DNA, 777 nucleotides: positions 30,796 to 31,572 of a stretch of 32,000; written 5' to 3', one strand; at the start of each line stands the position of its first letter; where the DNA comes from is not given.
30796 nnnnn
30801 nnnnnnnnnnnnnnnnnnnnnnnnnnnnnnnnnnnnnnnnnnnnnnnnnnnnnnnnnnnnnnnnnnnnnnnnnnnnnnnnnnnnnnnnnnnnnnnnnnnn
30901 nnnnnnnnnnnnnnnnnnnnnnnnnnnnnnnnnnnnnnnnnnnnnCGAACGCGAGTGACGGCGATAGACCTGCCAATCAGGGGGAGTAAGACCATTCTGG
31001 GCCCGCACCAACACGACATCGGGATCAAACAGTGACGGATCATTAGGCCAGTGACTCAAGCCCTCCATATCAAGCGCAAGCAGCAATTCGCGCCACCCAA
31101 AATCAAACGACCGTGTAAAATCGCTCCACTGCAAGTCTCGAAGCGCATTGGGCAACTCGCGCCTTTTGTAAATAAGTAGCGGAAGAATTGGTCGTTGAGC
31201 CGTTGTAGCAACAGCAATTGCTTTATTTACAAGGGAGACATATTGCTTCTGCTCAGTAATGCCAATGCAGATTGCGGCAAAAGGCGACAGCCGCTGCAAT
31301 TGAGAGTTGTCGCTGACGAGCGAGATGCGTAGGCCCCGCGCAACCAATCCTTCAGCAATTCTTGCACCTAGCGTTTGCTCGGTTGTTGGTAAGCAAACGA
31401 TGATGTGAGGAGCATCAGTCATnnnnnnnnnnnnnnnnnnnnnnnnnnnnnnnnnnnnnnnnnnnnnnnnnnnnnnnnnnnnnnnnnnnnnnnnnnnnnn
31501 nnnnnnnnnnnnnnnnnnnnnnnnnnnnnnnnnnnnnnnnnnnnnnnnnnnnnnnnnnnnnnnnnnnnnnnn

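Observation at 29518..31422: Internally duplicated [TIR - 2 TM - PH-like] protein; first TIR copy looks catalytically degenerate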

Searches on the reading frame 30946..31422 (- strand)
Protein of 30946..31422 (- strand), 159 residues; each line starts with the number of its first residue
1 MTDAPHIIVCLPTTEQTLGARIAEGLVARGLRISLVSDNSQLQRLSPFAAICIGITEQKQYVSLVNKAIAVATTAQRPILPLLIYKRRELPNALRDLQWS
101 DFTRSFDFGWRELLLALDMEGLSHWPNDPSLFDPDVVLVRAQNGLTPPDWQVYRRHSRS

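Call 8: search_protein_families(library=pfam, proteins=[window:30946-31422:-], max_evalue=10)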
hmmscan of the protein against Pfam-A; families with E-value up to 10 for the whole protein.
seq(159 aa): 1 family
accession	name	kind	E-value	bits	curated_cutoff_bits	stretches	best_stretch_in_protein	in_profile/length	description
PF13676.11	TIR_2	-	0.014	16.3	28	1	65-113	68-121/122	TIR domain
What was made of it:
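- On TIR domain (Pfam TIR_2, PF13676) - N-terminal copy: The window copy alone scores 16.3 bits (E 0.014), below the 28-bit cut-off (call 8).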

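Call 9: search_protein_families(library=ncbifam, proteins=[window:30946-31422:-], max_evalue=10)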
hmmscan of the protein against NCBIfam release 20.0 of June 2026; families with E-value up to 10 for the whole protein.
seq(159 aa): 1 family
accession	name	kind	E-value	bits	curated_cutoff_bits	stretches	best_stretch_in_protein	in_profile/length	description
NF005113.0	PRK06545.2-5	equivalog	0.15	11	497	1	18-68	11-61/378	prephenate dehydrogenase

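Call 32: search_protein_families(library=pfam, alignment_id=A2, max_evalue=0.01)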
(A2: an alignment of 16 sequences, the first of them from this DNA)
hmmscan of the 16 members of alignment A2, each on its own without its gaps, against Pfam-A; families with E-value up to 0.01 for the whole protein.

A. member 1, seq(150 aa): 0 families

B. families by the number of members that match (of 16 scanned): 3 families
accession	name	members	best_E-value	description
PF13676.11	TIR_2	15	8.1e-14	TIR domain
PF20626.4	EGF_Sp38_C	1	0.007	Zona-pellucida-binding protein (Sp38) C-terminal EGF-like domain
PF14090.12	HTH_39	1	0.0088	Winged helix-turn-helix domain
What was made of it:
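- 31048..31410 (-): N-terminal degenerate TIR domain (aa 5-125). TIR_2 scores only E 0.014 for this copy (call 8), but 15 of 16 orthologous domains hit TIR_2 (best 8e-14, call 32).
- On TIR domain (Pfam TIR_2, PF13676) - N-terminal copy: Homology is supported through intermediates: 15 of 16 orthologous domains hit TIR_2 at E <= 0.01 (best 8e-14, call 32).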

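Call 33: search_solved_structures(query=A2, max_evalue=1, show_alignments=2)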
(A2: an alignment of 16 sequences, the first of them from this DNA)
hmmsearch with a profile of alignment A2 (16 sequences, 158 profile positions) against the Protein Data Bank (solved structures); distinct sequences matched with E-value up to 1: 25.
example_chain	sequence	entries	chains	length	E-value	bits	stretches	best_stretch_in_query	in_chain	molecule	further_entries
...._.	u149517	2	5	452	3.6e-07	33.5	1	68-132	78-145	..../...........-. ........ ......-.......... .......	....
2l69_A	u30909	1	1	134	0.00018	24.8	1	8-72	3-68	Rossmann 2x3 fold protein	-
8z92_E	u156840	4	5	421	0.00024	24.4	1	52-136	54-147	TIR domain-containing protein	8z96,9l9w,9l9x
8u7b_B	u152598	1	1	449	0.00027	24.2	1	52-136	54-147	TIR domain-containing protein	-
8ifk_A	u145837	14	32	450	0.00027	24.2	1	52-136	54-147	TIR domain-containing protein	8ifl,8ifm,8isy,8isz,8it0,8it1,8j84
8j8h_B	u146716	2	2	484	0.00028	24.1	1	52-136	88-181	TIR domain-containing protein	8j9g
8j7s_B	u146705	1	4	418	0.0017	21.6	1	51-129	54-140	TIR domain-containing protein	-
8fex_A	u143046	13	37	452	0.002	21.4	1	51-129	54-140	TIR-APAZ | TIR domain-containing protein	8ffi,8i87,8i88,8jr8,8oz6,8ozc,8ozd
8sp0_A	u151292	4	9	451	0.002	21.3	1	51-129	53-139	TIR-APAZ | TIR domain-containing protein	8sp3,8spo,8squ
2lci_A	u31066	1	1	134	0.014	18.6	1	8-67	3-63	Protein OR36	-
4dom_A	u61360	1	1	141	0.019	18.2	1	9-117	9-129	Myeloid differentiation primary response protein MyD88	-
8w8m_D2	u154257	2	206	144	0.02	18.1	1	9-117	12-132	Myeloid differentiation primary response protein MyD88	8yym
4eo7_A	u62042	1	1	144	0.02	18.1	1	9-117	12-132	Myeloid differentiation primary response protein MyD88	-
7beq_A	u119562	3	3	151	0.022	18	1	9-117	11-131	Myeloid differentiation primary response protein MyD88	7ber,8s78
7l6w_A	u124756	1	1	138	0.022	18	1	10-117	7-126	Myeloid differentiation primary response protein MyD88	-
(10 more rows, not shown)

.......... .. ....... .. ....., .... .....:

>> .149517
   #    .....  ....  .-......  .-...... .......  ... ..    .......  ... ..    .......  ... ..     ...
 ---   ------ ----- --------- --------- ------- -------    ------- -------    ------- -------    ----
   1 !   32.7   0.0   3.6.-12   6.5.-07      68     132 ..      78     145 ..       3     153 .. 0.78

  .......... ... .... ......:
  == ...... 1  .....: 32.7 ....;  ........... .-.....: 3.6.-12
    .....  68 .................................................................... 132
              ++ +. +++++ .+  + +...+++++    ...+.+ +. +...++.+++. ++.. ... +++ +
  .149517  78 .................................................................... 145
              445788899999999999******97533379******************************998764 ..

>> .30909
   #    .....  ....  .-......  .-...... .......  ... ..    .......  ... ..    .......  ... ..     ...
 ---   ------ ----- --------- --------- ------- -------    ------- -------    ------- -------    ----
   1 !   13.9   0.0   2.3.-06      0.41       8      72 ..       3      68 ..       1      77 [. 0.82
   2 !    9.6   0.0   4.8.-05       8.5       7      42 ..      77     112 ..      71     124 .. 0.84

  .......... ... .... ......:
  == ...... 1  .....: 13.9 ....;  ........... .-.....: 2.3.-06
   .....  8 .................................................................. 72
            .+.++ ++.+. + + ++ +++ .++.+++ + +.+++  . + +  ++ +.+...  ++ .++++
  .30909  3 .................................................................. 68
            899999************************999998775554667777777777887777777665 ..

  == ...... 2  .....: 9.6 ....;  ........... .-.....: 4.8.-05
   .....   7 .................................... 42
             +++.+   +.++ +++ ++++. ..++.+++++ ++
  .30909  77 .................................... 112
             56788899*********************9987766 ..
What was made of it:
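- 31048..31410 (-): The domain profile hits SPARTA TIR at 3.6e-7 (call 33).
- The N-TIR profile also matches the non-enzymatic MyD88 TIR (E 0.02, call 33).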
